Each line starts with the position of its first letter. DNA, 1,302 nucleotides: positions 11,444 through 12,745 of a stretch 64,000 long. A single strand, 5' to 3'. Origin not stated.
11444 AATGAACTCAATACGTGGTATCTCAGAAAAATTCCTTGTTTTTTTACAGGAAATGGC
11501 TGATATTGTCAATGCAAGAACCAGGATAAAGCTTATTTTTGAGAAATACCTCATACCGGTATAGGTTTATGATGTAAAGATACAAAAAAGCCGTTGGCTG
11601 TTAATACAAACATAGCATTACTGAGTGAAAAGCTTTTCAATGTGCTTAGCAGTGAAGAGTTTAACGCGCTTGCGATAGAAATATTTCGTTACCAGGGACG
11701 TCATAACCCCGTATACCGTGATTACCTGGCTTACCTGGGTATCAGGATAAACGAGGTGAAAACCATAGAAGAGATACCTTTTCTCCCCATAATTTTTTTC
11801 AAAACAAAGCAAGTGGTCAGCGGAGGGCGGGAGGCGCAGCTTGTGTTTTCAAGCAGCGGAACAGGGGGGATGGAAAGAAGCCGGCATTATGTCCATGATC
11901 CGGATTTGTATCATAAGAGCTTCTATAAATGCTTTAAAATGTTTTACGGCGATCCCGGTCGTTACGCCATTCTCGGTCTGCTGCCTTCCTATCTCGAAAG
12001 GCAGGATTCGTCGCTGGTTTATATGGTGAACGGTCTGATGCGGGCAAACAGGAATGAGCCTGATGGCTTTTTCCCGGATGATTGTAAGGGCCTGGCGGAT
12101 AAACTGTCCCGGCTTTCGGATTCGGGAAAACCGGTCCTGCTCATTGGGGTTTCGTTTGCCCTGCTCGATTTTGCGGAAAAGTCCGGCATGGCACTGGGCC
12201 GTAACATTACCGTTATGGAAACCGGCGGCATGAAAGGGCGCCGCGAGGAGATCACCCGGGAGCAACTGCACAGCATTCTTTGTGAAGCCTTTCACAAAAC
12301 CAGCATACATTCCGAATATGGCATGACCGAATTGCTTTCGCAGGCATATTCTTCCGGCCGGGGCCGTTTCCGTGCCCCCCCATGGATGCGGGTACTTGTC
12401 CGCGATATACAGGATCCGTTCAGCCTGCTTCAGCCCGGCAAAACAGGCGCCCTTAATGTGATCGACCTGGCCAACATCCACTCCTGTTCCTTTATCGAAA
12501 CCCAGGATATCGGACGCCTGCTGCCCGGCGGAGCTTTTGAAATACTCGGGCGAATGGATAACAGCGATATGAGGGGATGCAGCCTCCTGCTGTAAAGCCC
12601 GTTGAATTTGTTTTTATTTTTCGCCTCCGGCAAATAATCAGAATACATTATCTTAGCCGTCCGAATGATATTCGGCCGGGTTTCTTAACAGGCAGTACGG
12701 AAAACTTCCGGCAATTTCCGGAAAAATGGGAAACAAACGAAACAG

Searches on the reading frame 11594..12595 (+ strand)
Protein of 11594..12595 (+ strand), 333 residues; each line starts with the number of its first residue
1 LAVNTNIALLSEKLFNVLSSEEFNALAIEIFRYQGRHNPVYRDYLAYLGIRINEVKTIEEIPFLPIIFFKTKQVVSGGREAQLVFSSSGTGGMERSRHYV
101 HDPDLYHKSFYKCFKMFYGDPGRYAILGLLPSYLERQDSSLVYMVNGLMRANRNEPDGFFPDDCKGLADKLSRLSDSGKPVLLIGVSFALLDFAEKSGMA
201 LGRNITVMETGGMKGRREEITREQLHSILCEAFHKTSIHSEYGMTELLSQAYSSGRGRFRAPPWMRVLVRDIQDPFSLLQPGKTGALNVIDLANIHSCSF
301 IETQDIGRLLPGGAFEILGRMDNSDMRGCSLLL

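Call 64: search_protein_families(library=pfam, proteins=[window:11594-12595:+], max_evalue=0.00001)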
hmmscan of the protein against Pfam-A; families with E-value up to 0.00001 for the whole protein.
window:11594-12595:+ (333 aa): 1 family
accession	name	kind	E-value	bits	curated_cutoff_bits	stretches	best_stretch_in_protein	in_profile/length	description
PF04443.18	LuxE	-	6.8e-11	42.1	24.9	1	171-332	200-385/391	Acyl-protein synthetase, LuxE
